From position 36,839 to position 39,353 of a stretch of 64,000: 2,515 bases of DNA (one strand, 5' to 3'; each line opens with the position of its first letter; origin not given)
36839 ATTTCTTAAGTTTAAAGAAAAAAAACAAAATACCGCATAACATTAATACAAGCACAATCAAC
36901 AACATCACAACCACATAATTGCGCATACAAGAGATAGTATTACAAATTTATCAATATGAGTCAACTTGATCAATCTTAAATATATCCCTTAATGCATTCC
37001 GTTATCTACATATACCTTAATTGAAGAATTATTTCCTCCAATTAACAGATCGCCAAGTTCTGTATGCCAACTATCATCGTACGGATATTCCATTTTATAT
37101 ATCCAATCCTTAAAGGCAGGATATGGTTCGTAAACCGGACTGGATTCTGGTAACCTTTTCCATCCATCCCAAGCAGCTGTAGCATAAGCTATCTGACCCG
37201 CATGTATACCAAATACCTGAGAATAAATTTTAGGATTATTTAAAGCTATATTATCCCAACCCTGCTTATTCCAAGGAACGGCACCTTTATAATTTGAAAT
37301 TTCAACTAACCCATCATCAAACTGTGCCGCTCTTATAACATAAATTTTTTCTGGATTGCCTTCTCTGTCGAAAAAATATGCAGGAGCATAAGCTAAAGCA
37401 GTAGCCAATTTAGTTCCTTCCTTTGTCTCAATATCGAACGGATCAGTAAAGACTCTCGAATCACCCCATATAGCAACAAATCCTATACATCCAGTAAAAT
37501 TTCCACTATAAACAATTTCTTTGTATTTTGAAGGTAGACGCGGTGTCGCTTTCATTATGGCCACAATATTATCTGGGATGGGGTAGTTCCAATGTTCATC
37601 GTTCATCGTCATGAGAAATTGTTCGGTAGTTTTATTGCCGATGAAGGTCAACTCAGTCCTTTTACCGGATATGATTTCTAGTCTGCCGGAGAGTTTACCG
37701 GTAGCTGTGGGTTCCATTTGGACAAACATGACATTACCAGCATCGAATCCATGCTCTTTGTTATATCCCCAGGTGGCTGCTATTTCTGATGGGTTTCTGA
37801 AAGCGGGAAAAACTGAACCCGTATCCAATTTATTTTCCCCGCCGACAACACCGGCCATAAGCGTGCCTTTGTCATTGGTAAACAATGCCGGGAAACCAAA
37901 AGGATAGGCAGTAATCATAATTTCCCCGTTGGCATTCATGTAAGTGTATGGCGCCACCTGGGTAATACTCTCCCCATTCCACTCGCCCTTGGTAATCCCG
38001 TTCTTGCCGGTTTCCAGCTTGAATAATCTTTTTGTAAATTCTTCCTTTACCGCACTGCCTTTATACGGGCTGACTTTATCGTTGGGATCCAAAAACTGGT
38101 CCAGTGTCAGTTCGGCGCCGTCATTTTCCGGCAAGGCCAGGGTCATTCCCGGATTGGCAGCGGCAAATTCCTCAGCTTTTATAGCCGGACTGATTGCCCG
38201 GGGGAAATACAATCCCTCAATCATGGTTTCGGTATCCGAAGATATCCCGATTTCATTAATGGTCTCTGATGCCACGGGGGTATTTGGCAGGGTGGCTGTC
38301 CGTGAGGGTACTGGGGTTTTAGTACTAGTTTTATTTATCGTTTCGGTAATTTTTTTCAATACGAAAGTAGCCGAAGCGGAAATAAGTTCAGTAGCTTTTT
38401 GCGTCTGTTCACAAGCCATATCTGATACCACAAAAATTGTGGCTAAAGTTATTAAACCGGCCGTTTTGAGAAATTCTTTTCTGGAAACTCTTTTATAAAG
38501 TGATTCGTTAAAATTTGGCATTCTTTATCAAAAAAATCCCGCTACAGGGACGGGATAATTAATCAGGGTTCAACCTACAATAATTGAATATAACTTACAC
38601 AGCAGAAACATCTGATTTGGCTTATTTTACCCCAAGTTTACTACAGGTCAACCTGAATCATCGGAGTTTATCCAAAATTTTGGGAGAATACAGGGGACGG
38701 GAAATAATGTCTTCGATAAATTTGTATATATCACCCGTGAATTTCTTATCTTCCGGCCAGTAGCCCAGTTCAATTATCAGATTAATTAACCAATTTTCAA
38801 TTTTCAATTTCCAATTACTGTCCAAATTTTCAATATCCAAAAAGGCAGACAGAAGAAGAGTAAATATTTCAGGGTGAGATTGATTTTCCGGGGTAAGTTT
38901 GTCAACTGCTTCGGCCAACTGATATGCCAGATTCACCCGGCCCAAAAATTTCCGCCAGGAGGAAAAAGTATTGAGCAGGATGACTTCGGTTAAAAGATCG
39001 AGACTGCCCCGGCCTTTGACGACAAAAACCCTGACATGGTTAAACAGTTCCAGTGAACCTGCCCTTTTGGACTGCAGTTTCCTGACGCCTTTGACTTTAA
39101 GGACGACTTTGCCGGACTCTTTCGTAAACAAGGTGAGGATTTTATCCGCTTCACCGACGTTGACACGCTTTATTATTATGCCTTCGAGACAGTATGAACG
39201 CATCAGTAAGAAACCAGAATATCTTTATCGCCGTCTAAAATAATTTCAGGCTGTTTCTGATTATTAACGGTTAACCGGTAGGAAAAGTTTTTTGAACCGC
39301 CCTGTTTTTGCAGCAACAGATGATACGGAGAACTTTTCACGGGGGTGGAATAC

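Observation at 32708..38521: Three-gene secreted module: a Tat-like exported protein, its membrane-anchored paralog, and a 1177-aa Cys-rich PA14/FN3 giant surface protein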

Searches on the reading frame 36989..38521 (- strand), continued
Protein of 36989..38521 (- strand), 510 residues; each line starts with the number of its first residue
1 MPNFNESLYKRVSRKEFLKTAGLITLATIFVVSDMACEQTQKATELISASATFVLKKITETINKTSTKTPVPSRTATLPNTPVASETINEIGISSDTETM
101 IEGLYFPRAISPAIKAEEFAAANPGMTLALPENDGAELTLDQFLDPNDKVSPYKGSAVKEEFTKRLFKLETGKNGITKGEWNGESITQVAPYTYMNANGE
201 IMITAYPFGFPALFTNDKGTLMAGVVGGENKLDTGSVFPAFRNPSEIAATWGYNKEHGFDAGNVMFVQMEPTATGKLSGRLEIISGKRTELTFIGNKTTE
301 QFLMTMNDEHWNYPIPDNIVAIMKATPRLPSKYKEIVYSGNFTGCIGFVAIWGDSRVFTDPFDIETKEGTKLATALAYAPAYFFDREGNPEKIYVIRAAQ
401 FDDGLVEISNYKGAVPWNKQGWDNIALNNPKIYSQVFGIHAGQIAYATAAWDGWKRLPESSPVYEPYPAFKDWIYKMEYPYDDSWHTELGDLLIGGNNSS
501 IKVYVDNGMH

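Call 90: fold_search(model_id=the predicted structure, library=viral)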
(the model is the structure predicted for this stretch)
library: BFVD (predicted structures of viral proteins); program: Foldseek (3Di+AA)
matches with E <= 10: 465; with E <= 0.001: 1
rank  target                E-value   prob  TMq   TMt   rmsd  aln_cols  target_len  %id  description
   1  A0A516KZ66            1.0e-04  0.28  0.10  0.08  40.5       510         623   10  (no name in the UniProt tables at hand)
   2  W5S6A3                1.1e-02  0.08  0.08  0.11  21.1       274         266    8  MORN-repeat protein [Pithovirus sibericum]
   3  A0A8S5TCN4            1.7e-02  0.06  0.07  0.07  38.9       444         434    8  Uncharacterized protein [Phage sp. ctesc4]
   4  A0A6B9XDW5            2.7e-02  0.06  0.09  0.05  28.7       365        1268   11  Putative tail fiber protein [Escherichia phage navn]
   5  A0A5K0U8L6            2.9e-02  0.12  0.13  0.13  22.0       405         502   11  Uncharacterized protein [Yasminevirus sp. GU-2018]
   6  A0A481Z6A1            3.2e-02  0.09  0.09  0.10  20.4       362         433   10  Uncharacterized protein [Pithovirus LCPAC202]
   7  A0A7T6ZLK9            3.8e-02  0.06  0.07  0.07  27.3       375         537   10  (no name in the UniProt tables at hand)
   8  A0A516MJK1            4.0e-02  0.04  0.09  0.05  40.5       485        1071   10  (no name in the UniProt tables at hand)
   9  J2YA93                5.0e-02  0.10  0.10  0.10  21.4       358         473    8  (no name in the UniProt tables at hand)
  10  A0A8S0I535            5.3e-02  0.08  0.09  0.04  34.6       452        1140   10  (no name in the UniProt tables at hand)
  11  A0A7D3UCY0            5.3e-02  0.03  0.07  0.08  22.2       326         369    7  (no name in the UniProt tables at hand)
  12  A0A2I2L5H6            6.6e-02  0.07  0.12  0.12  22.2       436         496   10  Uncharacterized protein [Orpheovirus IHUMI-LCC2]
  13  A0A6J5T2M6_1          7.9e-02  0.07  0.08  0.05  15.1       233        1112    9  Uncharacterized protein [uncultured Caudovirales phage]
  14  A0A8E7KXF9            7.9e-02  0.04  0.07  0.05  20.6       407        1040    9  (no name in the UniProt tables at hand)
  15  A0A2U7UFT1            7.9e-02  0.02  0.06  0.05  33.7       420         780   10  F-box domain containing protein [Pandoravirus macleodensis]
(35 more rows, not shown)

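Call 97: search_protein_families(library=padloc, proteins=[window:36989-38521:-], max_evalue=1)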
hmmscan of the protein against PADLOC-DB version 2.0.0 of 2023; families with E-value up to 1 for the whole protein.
window:36989-38521:- (510 aa): 0 families

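Call 99: find_encoding_contigs(protein=P0032, flank=10000, max_places=3)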
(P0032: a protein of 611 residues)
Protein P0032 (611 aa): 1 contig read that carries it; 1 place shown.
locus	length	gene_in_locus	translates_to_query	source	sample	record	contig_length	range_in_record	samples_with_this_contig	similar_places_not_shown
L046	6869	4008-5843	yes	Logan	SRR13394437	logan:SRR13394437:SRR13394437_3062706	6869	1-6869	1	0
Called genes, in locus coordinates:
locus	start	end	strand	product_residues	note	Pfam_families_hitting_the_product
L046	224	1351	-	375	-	PF14659:Phage_int_SAM_3, PF00589:Phage_integrase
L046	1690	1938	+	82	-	-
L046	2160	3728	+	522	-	-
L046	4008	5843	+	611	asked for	-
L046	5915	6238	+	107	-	-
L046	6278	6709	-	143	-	-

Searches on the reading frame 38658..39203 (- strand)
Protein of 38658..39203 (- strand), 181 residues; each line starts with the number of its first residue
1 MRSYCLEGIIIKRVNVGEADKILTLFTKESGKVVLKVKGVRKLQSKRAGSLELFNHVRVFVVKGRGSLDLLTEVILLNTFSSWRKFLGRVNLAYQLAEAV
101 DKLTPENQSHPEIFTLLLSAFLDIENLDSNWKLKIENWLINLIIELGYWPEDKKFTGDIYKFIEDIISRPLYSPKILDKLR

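Call 15: find_related_loci(query=window:38658-39203:-, collection=genome_contigs, flank=10000)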
Query window:38658-39203:- (181 aa) in genome_contigs; peptide patterns used: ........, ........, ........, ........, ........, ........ (x = any residue, [..] = any of these).
245 stretches matched a pattern; 33 encode a relative of the query (tblastn E <= 1e-3); 33 distinct loci.
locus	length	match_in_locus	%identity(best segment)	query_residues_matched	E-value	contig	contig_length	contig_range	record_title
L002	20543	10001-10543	59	1-181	6e-71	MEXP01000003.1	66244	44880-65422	MAG: Candidatus Amesbacteria bacterium RIFCSPLOWO2_01_FULL_49_25 rifcsplowo2_01_scaffold_1183, whole genome shotgun sequ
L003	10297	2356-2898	57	1-181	1e-68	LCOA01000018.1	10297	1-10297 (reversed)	MAG: Candidatus Amesbacteria bacterium GW2011_GWA1_47_20 UX92_C0018, whole genome shotgun sequence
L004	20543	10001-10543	57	1-181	4e-69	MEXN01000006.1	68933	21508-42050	MAG: Candidatus Amesbacteria bacterium RIFCSPLOWO2_01_FULL_48_25 rifcsplowo2_01_scaffold_429, whole genome shotgun seque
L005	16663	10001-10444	46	1-151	2e-32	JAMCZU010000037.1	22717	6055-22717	MAG: Patescibacteria group bacterium isolate FK_Sedi_B_Bin.291 NODE_7559_length_22717_cov_17.8727, whole genome shotgun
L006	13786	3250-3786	36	2-178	5e-28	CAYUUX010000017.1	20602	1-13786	MAG TPA_asm: uncultured Gammaproteobacteria bacterium isolate binchicken_co22_244 genome assembly, contig: NODE_2765_len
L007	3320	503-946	38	2-151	2e-26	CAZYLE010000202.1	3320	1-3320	MAG TPA_asm: uncultured Dehalococcoidales bacterium isolate binchicken_co327_64 genome assembly, contig: NODE_26634_leng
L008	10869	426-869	39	2-151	8e-27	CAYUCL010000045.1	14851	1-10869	MAG TPA_asm: uncultured Dehalococcoidales bacterium isolate binchicken_co262_239 genome assembly, contig: NODE_4428_leng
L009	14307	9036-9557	34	4-175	1e-25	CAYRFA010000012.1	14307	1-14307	MAG TPA_asm: uncultured Gammaproteobacteria bacterium isolate SRP050083_co2_70 genome assembly, contig: NODE_3120_length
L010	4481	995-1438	37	2-151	2e-25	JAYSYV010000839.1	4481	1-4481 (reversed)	MAG: Chloroflexota bacterium isolate GFS_13466 GFS_13466_838, whole genome shotgun sequence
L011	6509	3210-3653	39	2-151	4e-25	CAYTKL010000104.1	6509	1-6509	MAG TPA_asm: uncultured Dehalococcoidales bacterium isolate binchicken_co334_272 genome assembly, contig: NODE_23357_len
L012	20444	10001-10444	37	2-151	4e-25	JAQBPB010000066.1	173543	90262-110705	MAG: Chloroflexota bacterium isolate RYN_336 scaffold_444830, whole genome shotgun sequence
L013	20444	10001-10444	39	2-151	4e-24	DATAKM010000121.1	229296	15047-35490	MAG TPA_asm: Chloroflexia bacterium isolate SMAG_U6938 k141_270242, whole genome shotgun sequence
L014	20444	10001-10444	35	2-151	1e-23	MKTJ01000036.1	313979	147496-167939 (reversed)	MAG: Chloroflexi bacterium 54-19 SCNpilot_cont_500_bf_scaffold_25, whole genome shotgun sequence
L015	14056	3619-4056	34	4-151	3e-21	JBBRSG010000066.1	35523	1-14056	MAG: Chloroflexia bacterium isolate La2_metabat2.031 La2_metabat2.031_K_1294393L35523_cov_13.3860, whole genome shotgun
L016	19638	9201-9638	34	4-151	3e-20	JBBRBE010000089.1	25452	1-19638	MAG: Chloroflexia bacterium isolate Co_metawrap_2330 Cmw_2330_k141_5187095_length_25452_cov_10.9984, whole genome shotgu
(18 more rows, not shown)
